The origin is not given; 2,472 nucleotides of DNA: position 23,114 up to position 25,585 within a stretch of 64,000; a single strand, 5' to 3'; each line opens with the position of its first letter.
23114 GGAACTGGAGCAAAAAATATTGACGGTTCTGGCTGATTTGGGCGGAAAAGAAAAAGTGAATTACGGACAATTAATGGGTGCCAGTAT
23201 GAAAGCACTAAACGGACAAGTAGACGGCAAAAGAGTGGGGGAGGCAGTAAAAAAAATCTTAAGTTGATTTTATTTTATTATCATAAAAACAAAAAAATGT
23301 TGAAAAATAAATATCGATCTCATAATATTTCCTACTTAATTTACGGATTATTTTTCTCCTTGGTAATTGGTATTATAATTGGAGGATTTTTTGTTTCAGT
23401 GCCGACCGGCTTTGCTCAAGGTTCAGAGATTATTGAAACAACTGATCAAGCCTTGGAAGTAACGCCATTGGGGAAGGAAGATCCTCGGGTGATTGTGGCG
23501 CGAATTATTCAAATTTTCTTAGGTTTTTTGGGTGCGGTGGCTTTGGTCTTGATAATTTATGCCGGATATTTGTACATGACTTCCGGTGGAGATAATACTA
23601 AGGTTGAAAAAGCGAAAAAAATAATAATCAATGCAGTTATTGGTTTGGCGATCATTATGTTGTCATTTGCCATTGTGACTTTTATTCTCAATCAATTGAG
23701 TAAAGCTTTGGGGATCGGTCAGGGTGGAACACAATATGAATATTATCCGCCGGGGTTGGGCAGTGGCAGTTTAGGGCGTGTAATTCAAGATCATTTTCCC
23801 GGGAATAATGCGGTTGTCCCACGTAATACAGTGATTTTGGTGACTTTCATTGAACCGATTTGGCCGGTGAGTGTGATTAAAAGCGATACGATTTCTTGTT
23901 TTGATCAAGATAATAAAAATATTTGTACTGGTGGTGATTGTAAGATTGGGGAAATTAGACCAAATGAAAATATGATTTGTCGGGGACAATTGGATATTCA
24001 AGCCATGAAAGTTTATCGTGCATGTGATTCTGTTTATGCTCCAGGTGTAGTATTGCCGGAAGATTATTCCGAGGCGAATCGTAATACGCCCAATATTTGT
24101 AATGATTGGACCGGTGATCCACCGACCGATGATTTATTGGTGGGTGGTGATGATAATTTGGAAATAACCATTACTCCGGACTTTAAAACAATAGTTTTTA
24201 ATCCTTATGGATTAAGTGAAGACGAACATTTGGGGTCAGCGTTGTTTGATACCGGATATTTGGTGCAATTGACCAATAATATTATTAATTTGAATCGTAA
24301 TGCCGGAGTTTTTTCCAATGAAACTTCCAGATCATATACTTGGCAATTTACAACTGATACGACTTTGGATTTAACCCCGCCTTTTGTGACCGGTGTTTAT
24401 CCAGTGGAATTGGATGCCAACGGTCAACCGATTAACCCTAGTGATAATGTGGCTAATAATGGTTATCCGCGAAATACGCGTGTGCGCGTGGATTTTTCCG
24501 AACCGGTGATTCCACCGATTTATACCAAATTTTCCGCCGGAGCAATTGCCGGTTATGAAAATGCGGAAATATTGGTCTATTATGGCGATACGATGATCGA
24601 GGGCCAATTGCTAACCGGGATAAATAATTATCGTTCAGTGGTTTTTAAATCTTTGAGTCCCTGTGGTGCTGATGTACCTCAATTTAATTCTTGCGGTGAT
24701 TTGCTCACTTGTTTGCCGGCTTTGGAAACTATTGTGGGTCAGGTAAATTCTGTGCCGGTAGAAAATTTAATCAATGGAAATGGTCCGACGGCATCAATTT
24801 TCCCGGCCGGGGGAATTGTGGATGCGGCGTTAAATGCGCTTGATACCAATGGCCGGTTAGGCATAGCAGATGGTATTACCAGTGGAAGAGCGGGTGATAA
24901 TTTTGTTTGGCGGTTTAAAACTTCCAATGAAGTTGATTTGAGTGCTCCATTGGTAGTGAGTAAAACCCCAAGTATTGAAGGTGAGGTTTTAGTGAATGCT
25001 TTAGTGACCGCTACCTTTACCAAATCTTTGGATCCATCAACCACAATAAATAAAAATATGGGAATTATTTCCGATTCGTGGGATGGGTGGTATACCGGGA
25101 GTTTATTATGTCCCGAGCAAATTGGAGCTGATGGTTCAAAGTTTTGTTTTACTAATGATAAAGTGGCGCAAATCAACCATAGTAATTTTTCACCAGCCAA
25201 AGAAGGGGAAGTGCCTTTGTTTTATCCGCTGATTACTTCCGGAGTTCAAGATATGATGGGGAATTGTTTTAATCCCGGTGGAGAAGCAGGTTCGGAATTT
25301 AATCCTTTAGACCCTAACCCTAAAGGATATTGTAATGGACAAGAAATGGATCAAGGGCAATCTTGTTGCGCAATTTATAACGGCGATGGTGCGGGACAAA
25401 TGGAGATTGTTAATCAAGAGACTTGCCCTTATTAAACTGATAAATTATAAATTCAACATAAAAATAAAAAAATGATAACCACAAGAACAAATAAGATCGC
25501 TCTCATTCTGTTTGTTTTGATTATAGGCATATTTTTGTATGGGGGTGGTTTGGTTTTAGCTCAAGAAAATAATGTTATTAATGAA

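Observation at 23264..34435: Tandem pair of giant surface proteins (723 aa and 2987 aa) with pilin-like membrane module and eukaryote-like adhesion domains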

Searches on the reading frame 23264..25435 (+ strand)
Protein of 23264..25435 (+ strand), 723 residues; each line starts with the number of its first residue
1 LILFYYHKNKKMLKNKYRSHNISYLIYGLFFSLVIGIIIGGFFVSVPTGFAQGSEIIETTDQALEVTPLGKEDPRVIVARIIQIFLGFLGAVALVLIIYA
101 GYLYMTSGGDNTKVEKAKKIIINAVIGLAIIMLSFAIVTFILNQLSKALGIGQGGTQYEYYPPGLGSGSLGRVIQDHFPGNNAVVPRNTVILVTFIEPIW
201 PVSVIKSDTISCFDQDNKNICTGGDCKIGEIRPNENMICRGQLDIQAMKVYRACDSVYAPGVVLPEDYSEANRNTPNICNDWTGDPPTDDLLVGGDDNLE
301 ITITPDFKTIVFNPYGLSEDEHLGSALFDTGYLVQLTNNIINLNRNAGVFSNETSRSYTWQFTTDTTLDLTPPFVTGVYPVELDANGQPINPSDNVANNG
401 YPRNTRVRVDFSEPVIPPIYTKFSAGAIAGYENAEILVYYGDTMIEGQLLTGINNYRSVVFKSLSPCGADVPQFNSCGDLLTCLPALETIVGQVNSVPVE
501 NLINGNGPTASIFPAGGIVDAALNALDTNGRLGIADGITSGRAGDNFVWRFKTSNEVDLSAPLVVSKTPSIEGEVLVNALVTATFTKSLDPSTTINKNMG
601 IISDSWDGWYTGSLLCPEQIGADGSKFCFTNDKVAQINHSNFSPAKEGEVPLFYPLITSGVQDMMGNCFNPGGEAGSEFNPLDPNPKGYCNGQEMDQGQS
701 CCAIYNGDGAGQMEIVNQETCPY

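Call 5: search_protein_families(library=pfam, proteins=[window:23264-25435:+], max_evalue=0.1)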
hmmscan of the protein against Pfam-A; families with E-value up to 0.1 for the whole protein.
window:23264-25435:+ (723 aa): 3 families
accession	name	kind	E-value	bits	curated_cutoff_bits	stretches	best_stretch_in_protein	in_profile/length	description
PF18895.5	T4SS_pilin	-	6.2e-09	36.3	26.6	1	79-141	10-71/71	Type IV secretion system pilin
PF13205.12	Big_5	-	6.5e-07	30.5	23.6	0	174-221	7-55/105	Bacterial Ig-like domain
PF02322.20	Cyt_bd_oxida_II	-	0.00053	19.9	35.6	1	14-147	107-212/302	Cytochrome bd terminal oxidase subunit II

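Call 6: search_protein_families(library=ncbifam, proteins=[window:23264-25435:+], max_evalue=0.1)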
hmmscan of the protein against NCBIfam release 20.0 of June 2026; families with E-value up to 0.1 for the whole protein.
window:23264-25435:+ (723 aa): 3 families
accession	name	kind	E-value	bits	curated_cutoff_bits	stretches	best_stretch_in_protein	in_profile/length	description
NF045849.1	ICE_MMCAP2_0565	equivalog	3.8e-07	29.7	40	1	79-144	14-79/80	Mbov_0395 family pilin-like conjugal transfer protein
NF045937.1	MSC_0624_12TM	equivalog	0.0011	17.6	70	1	3-150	136-276/445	MSC_0624 family F1-like ATPase-associated membrane protein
NF045890.1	conj_pls20_p028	equivalog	0.0025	16.8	150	1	58-147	41-118/377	pLS20_p028 family conjugation system transmembrane protein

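Call 79: find_homologous_proteins(query=window:23297-25435:+, max_evalue=0.00001)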
Query window:23297-25435:+ (712 aa): 121 proteins with E <= 0.00001 among 8000 candidates; the best 120 are listed.
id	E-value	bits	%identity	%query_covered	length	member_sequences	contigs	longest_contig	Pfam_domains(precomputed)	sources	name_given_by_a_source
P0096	0.0e+0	1639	100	100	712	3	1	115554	PF13205.13,PF18895.6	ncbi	-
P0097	0.0e+0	1124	70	98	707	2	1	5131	PF13205.13,PF18895.6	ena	-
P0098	2.0e-239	815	54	100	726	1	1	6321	PF13205.13,PF18895.6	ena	-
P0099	3.4e-214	731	51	100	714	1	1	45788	PF13205.13,PF18895.6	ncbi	-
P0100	4.3e-214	731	51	98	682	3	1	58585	PF13205.13,PF18895.6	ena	-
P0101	2.1e-195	669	50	94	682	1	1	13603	PF13205.13,PF18895.6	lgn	-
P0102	2.4e-191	656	48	100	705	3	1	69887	PF13205.13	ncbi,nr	ncbi:TPA: hypothetical protein DF272_04920 [Candidatus Falkowbacteria bacterium]|nr:hypothetical pro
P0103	9.1e-191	654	47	100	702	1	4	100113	PF13205.13,PF18895.6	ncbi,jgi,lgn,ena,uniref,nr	ncbi:hypothetical protein COT97_02090 [Candidatus Falkowbacteria bacterium CG10_big_fil_rev_8_21_14_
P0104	1.3e-149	518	42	96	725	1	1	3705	PF13205.13,PF18895.6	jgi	jgi:cbb3-type cytochrome oxidase subunit 3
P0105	8.1e-149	515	42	97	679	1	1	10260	PF13205.13,PF18895.6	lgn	-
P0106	8.0e-105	370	36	94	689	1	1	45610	PF13205.13,PF18895.6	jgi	jgi:hypothetical protein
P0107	2.5e-104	368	43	59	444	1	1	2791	-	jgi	jgi:hypothetical protein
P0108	6.6e-74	268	33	95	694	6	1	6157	PF13205.13,PF18895.6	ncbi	ncbi:MAG: pilin [Patescibacteria group bacterium]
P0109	3.6e-72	262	33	89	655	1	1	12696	PF13205.13,PF18895.6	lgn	-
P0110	9.4e-68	247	33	97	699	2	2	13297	PF13205.13,PF18895.6,PF04956.19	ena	-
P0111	6.8e-66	241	31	96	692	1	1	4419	PF13205.13,PF18895.6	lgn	-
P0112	1.9e-64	236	32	91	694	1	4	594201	PF13205.13,PF18895.6,PF04956.19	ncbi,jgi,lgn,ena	-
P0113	1.8e-61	227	31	86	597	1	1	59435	PF13205.13,PF18895.6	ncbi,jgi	jgi:hypothetical protein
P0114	2.2e-59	220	33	88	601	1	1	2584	PF13205.13,PF18895.6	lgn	-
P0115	4.3e-59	219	28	88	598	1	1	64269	PF13205.13,PF18895.6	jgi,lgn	jgi:hypothetical protein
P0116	2.3e-58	216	33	89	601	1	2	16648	PF13205.13,PF18895.6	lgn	-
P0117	9.8e-57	211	34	88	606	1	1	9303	PF13205.13,PF18895.6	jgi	-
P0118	1.2e-56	210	33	89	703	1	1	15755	PF13205.13,PF18895.6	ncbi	-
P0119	4.3e-56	209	33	88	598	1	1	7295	PF13205.13,PF18895.6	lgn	-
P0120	5.0e-56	208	33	85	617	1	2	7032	PF13205.13,PF18895.6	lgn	-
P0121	2.4e-55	206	29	55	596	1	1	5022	PF13205.13,PF18895.6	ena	-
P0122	3.3e-55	206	31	85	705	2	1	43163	PF13205.13,PF18895.6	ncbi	-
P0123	1.3e-54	204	32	89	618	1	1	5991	PF13205.13,PF18895.6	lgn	-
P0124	2.7e-54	203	31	93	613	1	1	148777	PF13205.13,PF18895.6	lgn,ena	-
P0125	6.1e-54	202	32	92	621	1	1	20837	PF13205.13,PF18895.6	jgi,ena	-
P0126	7.0e-54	201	32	86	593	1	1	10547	PF13205.13,PF18895.6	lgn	-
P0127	2.0e-53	200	33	88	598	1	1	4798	PF13205.13,PF18895.6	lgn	-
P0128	6.1e-53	198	31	53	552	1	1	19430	PF13205.13,PF18895.6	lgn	-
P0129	6.6e-53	198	30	87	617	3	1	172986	PF13205.13,PF18895.6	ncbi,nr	ncbi:MAG: hypothetical protein UU31_C0002G0069 [Candidatus Uhrbacteria bacterium GW2011_GWA2_41_10]|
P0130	7.5e-53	198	31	55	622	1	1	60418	PF13205.13,PF18895.6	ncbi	ncbi:MAG: pilin [bacterium]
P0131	1.6e-52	197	31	55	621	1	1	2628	PF13205.13,PF18895.6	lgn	-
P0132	2.6e-52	196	30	95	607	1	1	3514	PF13205.13,PF18895.6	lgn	-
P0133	2.6e-52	196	33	53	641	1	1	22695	PF13205.13,PF18895.6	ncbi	-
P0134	3.6e-52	196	31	98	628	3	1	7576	PF13205.13,PF18895.6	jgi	jgi:hypothetical protein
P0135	1.2e-51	194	30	92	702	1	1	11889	PF13205.13,PF18895.6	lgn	-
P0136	6.8e-51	192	28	55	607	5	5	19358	PF13205.13,PF18895.6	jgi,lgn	jgi:hypothetical protein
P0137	8.6e-51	191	31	93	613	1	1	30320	PF13205.13,PF18895.6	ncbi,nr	ncbi:hypothetical protein EPN90_02030 [Patescibacteria group bacterium]|nr:MAG: hypothetical protein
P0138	9.2e-51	191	33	86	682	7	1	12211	PF13205.13,PF18895.6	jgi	jgi:hypothetical protein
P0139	9.4e-51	191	30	85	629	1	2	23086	PF13205.13,PF18895.6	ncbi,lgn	-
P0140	5.8e-50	188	31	92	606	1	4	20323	PF13205.13,PF18895.6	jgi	jgi:hypothetical protein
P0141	1.7e-49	187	31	74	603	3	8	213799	PF13205.13,PF18895.6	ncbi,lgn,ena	-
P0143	2.1e-48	183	29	86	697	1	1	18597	PF18895.6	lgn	-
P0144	3.7e-48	182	29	90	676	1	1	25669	PF13205.13,PF18895.6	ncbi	-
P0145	4.1e-48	182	30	90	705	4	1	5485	PF13205.13,PF18895.6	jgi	-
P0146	1.9e-47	180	28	93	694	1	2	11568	PF13205.13,PF18895.6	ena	-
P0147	2.2e-47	180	30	91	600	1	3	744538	PF13205.13,PF18895.6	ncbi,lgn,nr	ncbi:MAG: Ig-like domain-containing protein [Patescibacteria group bacterium]|nr:Ig-like domain-cont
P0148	3.6e-47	179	29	92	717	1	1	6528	PF13205.13,PF18895.6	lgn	-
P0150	5.2e-47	179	28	98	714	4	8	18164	PF13205.13,PF18895.6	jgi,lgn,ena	-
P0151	5.5e-47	179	28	89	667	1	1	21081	PF13205.13,PF18895.6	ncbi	-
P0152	1.6e-46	177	29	93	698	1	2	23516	PF13205.13,PF18895.6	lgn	-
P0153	5.5e-46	175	28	92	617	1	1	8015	PF13205.13,PF18895.6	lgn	-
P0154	6.5e-46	175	30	95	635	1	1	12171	PF13205.13,PF18895.6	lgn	-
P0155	1.7e-45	174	28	92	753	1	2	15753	PF13205.13,PF18895.6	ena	-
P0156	1.7e-45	174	30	87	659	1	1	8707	PF13205.13,PF18895.6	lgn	-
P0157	2.0e-45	173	28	97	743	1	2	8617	PF13205.13,PF18895.6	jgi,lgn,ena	-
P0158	3.6e-45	173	29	83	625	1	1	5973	PF13205.13,PF18895.6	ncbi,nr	ncbi:hypothetical protein EPN81_00085 [Patescibacteria group bacterium]|nr:MAG: hypothetical protein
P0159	3.7e-45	173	29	84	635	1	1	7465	PF13205.13,PF18895.6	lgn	-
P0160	3.8e-45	173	28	97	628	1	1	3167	PF13205.13,PF18895.6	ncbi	-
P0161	4.1e-45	172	30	74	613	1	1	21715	PF13205.13,PF18895.6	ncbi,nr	ncbi:hypothetical protein HY630_02185 [Candidatus Uhrbacteria bacterium]|nr:hypothetical protein [Ca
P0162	9.1e-45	171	30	87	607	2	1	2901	PF13205.13,PF18895.6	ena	-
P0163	1.3e-44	171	28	97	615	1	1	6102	PF13205.13,PF18895.6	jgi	jgi:hypothetical protein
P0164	1.4e-44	171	48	20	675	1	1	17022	PF13205.13,PF18895.6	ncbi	-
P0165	1.5e-44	171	28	95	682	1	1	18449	PF13205.13,PF18895.6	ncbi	-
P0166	2.3e-44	170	48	22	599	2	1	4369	PF13205.13,PF18895.6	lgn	-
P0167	4.6e-44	169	32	82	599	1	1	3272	PF13205.13,PF18895.6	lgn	-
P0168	4.8e-44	169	30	88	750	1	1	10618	PF13205.13,PF18895.6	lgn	-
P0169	9.1e-44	168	27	97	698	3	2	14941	PF13205.13,PF18895.6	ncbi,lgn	-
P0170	1.0e-43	168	29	89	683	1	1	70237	PF13205.13,PF18895.6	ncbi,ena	-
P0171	1.5e-43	167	45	27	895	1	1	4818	PF13205.13,PF18895.6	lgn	-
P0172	1.6e-43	167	29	87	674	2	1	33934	PF13205.13,PF18895.6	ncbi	-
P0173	6.9e-43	165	28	93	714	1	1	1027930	PF13205.13,PF18895.6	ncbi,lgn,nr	ncbi:MAG: hypothetical protein Q7S66_01390 [bacterium]|nr:hypothetical protein [bacterium]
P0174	7.4e-43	165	27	95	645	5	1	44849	PF13205.13,PF18895.6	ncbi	-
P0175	9.3e-43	165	37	44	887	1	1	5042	PF13205.13,PF18895.6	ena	-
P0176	1.6e-42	164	29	97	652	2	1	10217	PF13205.13,PF18895.6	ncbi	ncbi:MAG: pilin [Patescibacteria group bacterium]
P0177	2.1e-42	163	29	83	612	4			PF13205.13,PF18895.6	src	-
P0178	6.5e-42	162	40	25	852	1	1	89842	PF13205.13,PF18895.6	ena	-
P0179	1.4e-41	161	28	97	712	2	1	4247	PF13205.13,PF18895.6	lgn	-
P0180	1.6e-41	161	27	97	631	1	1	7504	PF13205.13,PF18895.6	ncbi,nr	ncbi:MAG: Ig-like domain-containing protein [Candidatus Uhrbacteria bacterium]|nr:Ig-like domain-con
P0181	1.6e-41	161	29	87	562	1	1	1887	PF13205.13,PF18895.6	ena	-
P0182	5.2e-41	159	27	53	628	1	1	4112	PF13205.13,PF18895.6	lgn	-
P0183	8.7e-40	155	43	19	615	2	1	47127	PF13205.13,PF18895.6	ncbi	-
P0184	1.0e-39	155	34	43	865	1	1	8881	PF13205.13,PF18895.6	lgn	-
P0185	3.0e-39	153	30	54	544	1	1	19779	PF13205.13,PF18895.6,PF04956.19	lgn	-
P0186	2.9e-38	150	29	92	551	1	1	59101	PF13205.13,PF18895.6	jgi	jgi:hypothetical protein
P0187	3.8e-38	149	31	46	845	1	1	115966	PF13205.13,PF18895.6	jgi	jgi:hypothetical protein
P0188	7.4e-38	148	31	89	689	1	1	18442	PF13205.13,PF18895.6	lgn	-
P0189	2.5e-37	147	28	96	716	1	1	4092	PF13205.13,PF18895.6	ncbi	-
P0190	8.5e-37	145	34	51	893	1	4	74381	PF13205.13,PF18895.6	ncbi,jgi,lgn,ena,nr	ncbi:Ig-like domain-containing protein [Candidatus Parcubacteria bacterium]|nr:Ig-like domain-contai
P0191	1.4e-36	144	33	52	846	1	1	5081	PF13205.13,PF18895.6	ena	-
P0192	2.3e-36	143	30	85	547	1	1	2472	PF13205.13,PF18895.6,PF04956.19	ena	-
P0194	3.0e-36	143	39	26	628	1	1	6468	PF13205.13,PF18895.6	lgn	-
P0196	2.3e-35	140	29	88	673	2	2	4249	PF13205.13,PF18895.6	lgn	-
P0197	1.2e-34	138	44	19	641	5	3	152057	PF13205.13,PF18895.6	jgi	jgi:hypothetical protein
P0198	2.3e-34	137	29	88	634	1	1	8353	PF13205.13,PF18895.6,PF04956.19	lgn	-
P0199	3.8e-34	136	31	48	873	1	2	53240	PF13205.13,PF18895.6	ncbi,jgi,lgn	ncbi:MAG: hypothetical protein WC415_02760 [Patescibacteria group bacterium]|jgi:hypothetical protei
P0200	1.0e-33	135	31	79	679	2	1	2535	PF13205.13,PF18895.6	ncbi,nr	ncbi:pilin, partial [Patescibacteria group bacterium]|nr:pilin [Patescibacteria group bacterium]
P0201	2.0e-32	130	28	45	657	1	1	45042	PF13205.13,PF18895.6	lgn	-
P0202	3.8e-32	130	28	76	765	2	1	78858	PF13205.13,PF18895.6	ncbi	ncbi:MAG: hypothetical protein WC268_01975 [Patescibacteria group bacterium]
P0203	4.7e-32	129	35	30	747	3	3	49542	PF13205.13,PF18895.6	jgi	jgi:hypothetical protein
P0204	1.6e-31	127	27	88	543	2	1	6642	PF13205.13,PF18895.6,PF04956.19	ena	-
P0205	1.0e-30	125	36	29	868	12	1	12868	PF13205.13,PF18895.6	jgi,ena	-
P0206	1.4e-30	124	37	29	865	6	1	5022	PF13205.13,PF18895.6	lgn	-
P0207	3.3e-30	123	29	94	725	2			PF13205.13,PF18895.6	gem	-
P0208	5.1e-29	119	28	55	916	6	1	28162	PF13205.13,PF18895.6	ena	-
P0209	2.0e-25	107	29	52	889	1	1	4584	PF13205.13,PF18895.6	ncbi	-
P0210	2.7e-24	104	28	71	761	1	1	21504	PF18895.6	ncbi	-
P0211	4.3e-24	103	29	52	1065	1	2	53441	PF18895.6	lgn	-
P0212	6.2e-22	96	29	51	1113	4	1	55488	PF13205.13,PF18895.6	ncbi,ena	-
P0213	1.1e-21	95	63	8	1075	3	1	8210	PF13205.13,PF18895.6,PF02368.25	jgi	-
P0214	2.1e-21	94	26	70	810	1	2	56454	PF13205.13,PF18895.6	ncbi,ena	-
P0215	2.1e-20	91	40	23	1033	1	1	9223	PF18895.6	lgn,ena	-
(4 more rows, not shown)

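Call 80: find_encoding_contigs(protein=P0096, flank=1000, max_places=2)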
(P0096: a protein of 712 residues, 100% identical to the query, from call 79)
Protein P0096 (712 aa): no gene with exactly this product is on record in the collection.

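Call 82: list_cluster_members(proteins=[P0096, P0001])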
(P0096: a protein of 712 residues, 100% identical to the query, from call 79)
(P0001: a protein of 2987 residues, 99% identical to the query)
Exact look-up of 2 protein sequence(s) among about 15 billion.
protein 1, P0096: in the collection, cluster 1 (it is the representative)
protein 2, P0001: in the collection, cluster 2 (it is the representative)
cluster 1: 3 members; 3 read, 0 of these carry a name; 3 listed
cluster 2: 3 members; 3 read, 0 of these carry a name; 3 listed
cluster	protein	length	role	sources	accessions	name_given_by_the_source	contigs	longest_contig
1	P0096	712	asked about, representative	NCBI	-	-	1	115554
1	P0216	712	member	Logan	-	-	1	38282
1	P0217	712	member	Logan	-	-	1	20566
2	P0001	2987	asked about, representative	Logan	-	-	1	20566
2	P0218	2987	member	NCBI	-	-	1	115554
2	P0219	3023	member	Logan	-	-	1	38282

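Call 107: search_protein_families(library=pfam, proteins=[P0219], max_evalue=0.01)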
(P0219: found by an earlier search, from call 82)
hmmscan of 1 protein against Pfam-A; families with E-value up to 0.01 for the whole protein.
P0219 (3023 aa): 6 families
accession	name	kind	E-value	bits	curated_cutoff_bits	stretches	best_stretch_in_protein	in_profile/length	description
PF01833.30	TIG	-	1.6e-17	63.7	20.9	3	434-504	1-66/84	IPT/TIG domain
PF13385.13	Laminin_G_3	-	9.9e-17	61.9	27.6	1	2061-2214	5-149/151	Concanavalin A-like lectin/glucanases superfamily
PF13205.12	Big_5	-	3.5e-11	44.2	23.6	0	967-1006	70-105/105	Bacterial Ig-like domain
PF07953.20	Toxin_R_bind_N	-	1.7e-08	34.8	23.8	1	2031-2208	5-189/191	Clostridium neurotoxin, N-terminal receptor binding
PF18895.5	T4SS_pilin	-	3.1e-08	34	26.6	1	57-121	8-71/71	Type IV secretion system pilin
PF02210.31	Laminin_G_2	-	1.3e-05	26.1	22.9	1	2102-2205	17-123/126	Laminin G domain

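Call 109: find_encoding_contigs(protein=P0219, flank=10000, max_places=2)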
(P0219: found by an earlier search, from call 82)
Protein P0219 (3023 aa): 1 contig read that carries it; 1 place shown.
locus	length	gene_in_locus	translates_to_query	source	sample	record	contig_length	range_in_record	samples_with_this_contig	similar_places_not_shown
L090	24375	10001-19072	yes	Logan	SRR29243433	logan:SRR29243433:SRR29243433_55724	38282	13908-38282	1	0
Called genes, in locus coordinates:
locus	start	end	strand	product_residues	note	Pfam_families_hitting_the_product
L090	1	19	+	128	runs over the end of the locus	-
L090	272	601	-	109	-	-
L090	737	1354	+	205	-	PF02441:Flavoprotein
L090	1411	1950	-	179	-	PF01195:Pept_tRNA_hydro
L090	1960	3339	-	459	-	PF00005:ABC_tran (faint), PF00071:Ras (faint), PF01926:MMR_HSR1, PF02421:FeoB_N, PF00009:GTP_EFTU, PF01926:MMR_HSR1, PF02421:FeoB_N, PF14714:KH_dom-like, +4 more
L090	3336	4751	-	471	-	PF03816:LytR_cpsA_psr, PF13399:LytR_C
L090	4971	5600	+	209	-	PF10502:Peptidase_S26, PF00717:Peptidase_S24 (faint)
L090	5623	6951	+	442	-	PF13393:tRNA-synt_His, PF03129:HGTP_anticodon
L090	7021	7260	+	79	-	-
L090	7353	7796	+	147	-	PF09424:YqeY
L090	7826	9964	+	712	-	PF18895:T4SS_pilin, PF13205:Big_5 (faint)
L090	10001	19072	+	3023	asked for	PF18895:T4SS_pilin, PF13205:Big_5 (faint), PF01833:TIG (faint), PF07953:Toxin_R_bind_N, PF13385:Laminin_G_3, PF02210:Laminin_G_2 (faint)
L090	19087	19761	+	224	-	PF18884:TSP3_bac (faint)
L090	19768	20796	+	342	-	-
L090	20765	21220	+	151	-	PF02130:YbeY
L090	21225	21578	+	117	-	PF01219:DAGK_prokar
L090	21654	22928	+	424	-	PF11104:PilM_2 (faint), PF14450:FtsA (weak), PF02491:SHS2_FTSA, PF06723:MreB_Mbl, PF14450:FtsA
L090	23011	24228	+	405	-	PF00091:Tubulin, PF12327:FtsZ_C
